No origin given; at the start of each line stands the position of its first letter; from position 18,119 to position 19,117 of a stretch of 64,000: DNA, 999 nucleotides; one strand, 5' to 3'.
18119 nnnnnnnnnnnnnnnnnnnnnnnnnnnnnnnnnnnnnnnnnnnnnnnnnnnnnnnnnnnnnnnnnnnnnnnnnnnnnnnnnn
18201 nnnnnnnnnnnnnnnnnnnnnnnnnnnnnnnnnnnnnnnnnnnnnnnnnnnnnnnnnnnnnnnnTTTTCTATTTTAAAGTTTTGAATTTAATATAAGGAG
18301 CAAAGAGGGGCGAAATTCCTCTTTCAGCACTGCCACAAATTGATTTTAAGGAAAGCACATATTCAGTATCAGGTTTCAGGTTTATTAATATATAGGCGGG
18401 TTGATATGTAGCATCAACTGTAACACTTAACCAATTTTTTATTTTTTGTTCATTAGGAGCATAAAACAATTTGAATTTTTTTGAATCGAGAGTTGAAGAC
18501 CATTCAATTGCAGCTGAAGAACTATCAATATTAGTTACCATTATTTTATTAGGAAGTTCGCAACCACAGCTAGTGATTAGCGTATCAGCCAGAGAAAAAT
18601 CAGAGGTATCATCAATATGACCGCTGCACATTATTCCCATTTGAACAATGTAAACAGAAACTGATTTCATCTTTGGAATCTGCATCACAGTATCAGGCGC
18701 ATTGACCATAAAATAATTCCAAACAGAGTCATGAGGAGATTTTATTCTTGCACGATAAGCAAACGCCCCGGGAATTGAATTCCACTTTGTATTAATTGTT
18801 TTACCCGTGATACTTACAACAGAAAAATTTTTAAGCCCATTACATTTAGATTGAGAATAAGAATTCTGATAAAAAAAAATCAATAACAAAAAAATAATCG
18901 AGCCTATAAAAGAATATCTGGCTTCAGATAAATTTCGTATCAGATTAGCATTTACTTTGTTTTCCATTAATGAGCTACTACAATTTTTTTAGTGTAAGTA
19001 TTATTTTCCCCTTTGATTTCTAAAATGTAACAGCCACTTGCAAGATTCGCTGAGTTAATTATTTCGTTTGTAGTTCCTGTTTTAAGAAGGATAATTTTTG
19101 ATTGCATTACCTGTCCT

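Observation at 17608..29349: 11.7 kb translationally coupled operon: two giant T9SS adhesin-like proteins followed by two small double-FN3 proteins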

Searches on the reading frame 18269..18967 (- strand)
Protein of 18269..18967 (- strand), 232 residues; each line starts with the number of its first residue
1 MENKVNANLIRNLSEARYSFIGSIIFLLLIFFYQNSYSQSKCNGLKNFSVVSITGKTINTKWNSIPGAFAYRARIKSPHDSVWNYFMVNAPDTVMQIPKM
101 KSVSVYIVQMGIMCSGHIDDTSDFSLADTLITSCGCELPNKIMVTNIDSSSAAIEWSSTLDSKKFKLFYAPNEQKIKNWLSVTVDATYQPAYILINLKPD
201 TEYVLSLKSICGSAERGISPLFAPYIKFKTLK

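Call 5: search_protein_families(library=pfam, proteins=[window:18269-18967:-], max_evalue=0.1)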
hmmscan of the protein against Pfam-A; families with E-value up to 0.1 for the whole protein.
window:18269-18967:- (232 aa): 3 families
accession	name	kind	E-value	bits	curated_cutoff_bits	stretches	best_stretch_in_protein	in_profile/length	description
PF00041.27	fn3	-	1.2e-06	29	25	1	139-213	3-72/84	Fibronectin type III domain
PF25059.1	FN3_DSCAM-DSCAML_C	-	0.036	14.8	39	0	164-209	22-64/89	DSCAM/DSCAML C-terminal Fn3-like domain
PF16656.11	Pur_ac_phosph_N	-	0.052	14.5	30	0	143-207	7-78/93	Purple acid Phosphatase, N-terminal domain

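Call 6: search_protein_families(library=ncbifam, proteins=[window:18269-18967:-], max_evalue=0.1)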
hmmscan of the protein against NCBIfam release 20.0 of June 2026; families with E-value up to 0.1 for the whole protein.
window:18269-18967:- (232 aa): 0 families

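Call 15: find_homologous_proteins(query=window:18269-18967:-)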
Query window:18269-18967:- (232 aa): 4 proteins with E <= 0.001 among 165 candidates.
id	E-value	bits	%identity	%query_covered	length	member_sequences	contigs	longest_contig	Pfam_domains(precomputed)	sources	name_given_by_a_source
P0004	1.2e-150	517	100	100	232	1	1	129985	PF00041.28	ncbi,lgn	-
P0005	1.0e-76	275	59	86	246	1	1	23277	PF00041.28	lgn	-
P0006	3.1e-59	218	52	87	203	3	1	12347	PF00041.28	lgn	-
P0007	4.8e-56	208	45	86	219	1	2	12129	PF00041.28,PF16656.12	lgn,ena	-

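Call 17: find_encoding_contigs(protein=P0006, flank=10000, max_places=4)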
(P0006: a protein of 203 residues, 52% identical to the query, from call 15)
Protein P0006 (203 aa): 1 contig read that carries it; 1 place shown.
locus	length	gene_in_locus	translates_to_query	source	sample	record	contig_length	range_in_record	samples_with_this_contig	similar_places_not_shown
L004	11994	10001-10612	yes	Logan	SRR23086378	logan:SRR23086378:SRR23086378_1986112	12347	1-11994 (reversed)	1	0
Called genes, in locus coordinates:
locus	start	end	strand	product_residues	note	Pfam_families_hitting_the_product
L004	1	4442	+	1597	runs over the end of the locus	?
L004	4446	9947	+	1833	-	PF16820:PKD_3 (faint), PF00801:PKD (faint), PF13895:Ig_2 (faint), PF06832:BiPBP_C (faint), PF19081:Ig_7 (weak), PF18911:PKD_4 (weak), PF18962:Por_Secre_tail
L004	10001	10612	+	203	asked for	PF00041:fn3 (weak)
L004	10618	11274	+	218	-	PF00041:fn3 (weak), PF16656:Pur_ac_phosph_N (faint), PF25059:FN3_DSCAM-DSCAML_C (faint), PF28033:Fn3_ROS1 (faint), PF00041:fn3 (weak)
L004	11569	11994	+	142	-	?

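Call 18: find_encoding_contigs(protein=P0007, flank=10000, max_places=4)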
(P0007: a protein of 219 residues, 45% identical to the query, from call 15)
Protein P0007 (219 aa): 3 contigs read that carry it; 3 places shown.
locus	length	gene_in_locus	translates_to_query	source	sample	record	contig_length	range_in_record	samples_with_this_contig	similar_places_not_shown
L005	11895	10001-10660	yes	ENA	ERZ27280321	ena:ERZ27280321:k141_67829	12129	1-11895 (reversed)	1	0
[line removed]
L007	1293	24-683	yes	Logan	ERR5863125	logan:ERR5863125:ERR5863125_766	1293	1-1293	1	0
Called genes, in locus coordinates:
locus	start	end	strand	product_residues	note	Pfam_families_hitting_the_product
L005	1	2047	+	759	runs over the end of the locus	?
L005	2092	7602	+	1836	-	PF13895:Ig_2 (faint), PF19081:Ig_7 (faint), PF16820:PKD_3 (faint), PF00801:PKD (faint), PF18911:PKD_4 (weak), PF18962:Por_Secre_tail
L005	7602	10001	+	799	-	PF06739:SBBP (faint), PF18962:Por_Secre_tail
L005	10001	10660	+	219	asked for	PF00041:fn3, PF16656:Pur_ac_phosph_N (weak)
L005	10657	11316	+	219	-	PF00041:fn3 (weak), PF16656:Pur_ac_phosph_N (faint), PF25059:FN3_DSCAM-DSCAML_C (faint), PF00041:fn3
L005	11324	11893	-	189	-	?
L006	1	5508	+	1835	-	?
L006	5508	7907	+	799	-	PF06739:SBBP (faint), PF18962:Por_Secre_tail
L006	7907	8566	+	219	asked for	PF00041:fn3, PF16656:Pur_ac_phosph_N (weak)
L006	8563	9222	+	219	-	PF00041:fn3 (weak), PF16656:Pur_ac_phosph_N (faint), PF25059:FN3_DSCAM-DSCAML_C (faint), PF00041:fn3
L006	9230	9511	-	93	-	-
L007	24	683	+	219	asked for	PF00041:fn3, PF16656:Pur_ac_phosph_N (weak)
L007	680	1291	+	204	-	?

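Call 62: predict_structure(alignment_id=A5)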
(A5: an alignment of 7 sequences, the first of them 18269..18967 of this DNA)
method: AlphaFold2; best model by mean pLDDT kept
length: 232 residues; sequences in the alignment: 7
mean_pLDDT: 82.2   pTM: 0.53
mean pLDDT of the five models: 82.2, 79.2, 79.1, 77.5, 75.4
residues with pLDDT >= 90: 55; 70-90: 149; 50-70: 28; < 50: 0
segments of 3 or more residues with pLDDT < 50: none
pLDDT, mean of each block of 10 residues (from residue 1): 69 79 85 65 77 78 81 86 85 75 80 80 82 70 94 89 89 82 85 95 93 78 91 93
secondary structure, 60 per line:
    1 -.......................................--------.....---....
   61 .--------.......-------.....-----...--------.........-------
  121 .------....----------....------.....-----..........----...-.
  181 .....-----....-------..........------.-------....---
elements in order: H2-40 E49-53 E57-61 E70-76 E84-88 E94-96 E105-113 E128-131 E142-145 E152-156 E162-171 E180-185 E191-194 E202-211 E226-229

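Call 75: fold_search(model_id=the predicted structure, library=pdb)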
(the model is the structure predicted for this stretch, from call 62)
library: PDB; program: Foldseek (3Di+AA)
matches with E <= 10: 1947; with E <= 0.001: 772
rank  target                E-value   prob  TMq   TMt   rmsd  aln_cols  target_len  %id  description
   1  5e53_A                1.8e-11  1.00  0.37  0.30  12.6       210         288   18  Crystal structure of chicken CNTN1 FN1-FN3 domains (released 2016-08-31)
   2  5e53_D                3.5e-11  1.00  0.37  0.29  12.9       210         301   18  Crystal structure of chicken CNTN1 FN1-FN3 domains (released 2016-08-31)
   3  7mrq                  5.6e-11  1.00  0.37  0.30  11.5       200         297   17  Chicken CNTN4 FN1-FN3 domains with T751A, V752A, Y781A, E786A mutations (released 2022-01-05)
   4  5e53_C                5.9e-11  1.00  0.37  0.30  13.7       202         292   17  Crystal structure of chicken CNTN1 FN1-FN3 domains (released 2016-08-31)
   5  7mrk_D                6.9e-11  1.00  0.37  0.29  12.0       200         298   17  Chicken CNTN4 APP complex (released 2022-01-05)
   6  5x83_D                1.6e-10  1.00  0.40  0.46   8.7       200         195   16  Structure of DCC FN456 domains (released 2017-09-06)
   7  5x83_B                1.7e-10  1.00  0.40  0.45   8.9       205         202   17  Structure of DCC FN456 domains (released 2017-09-06)
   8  7mro                  2.6e-10  1.00  0.36  0.28  12.7       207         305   13  Zebrafish CNTN4 FN1-FN3 domains (released 2022-01-05)
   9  5e53_B                2.8e-10  1.00  0.38  0.30  12.6       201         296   17  Crystal structure of chicken CNTN1 FN1-FN3 domains (released 2016-08-31)
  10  5myb_B                3.2e-10  1.00  0.40  0.47  12.1       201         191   19  Homodimerization of Tie2 Fibronectin-like domains 2 and 3 in space group P21 (released 2017-04-26)
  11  4bqb_D                4.6e-10  1.00  0.38  0.43   8.5       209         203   15  Crystal structure of the FN5 and FN6 domains of NEO1, form 2 (released 2013-06-12)
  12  5e4q                  4.6e-10  1.00  0.35  0.30  12.4       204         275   18  Crystal structure of mouse CNTN3 FN1-FN3 domains (released 2016-08-31)
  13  4urt_B                5.7e-10  1.00  0.40  0.45   8.9       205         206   16  The crystal structure of a fragment of netrin-1 in complex with FN5- FN6 of DCC (released 2014-09-10)
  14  5mya_B                6.7e-10  1.00  0.39  0.46  12.5       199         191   18  Homodimerization of Tie2 Fibronectin-like domains 1-3 in space group C2 (released 2017-04-26)
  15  4bqc_A                7.0e-10  1.00  0.38  0.44   8.9       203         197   14  Crystal structure of the FN5 and FN6 domains of NEO1 bound to SOS (released 2013-06-12)
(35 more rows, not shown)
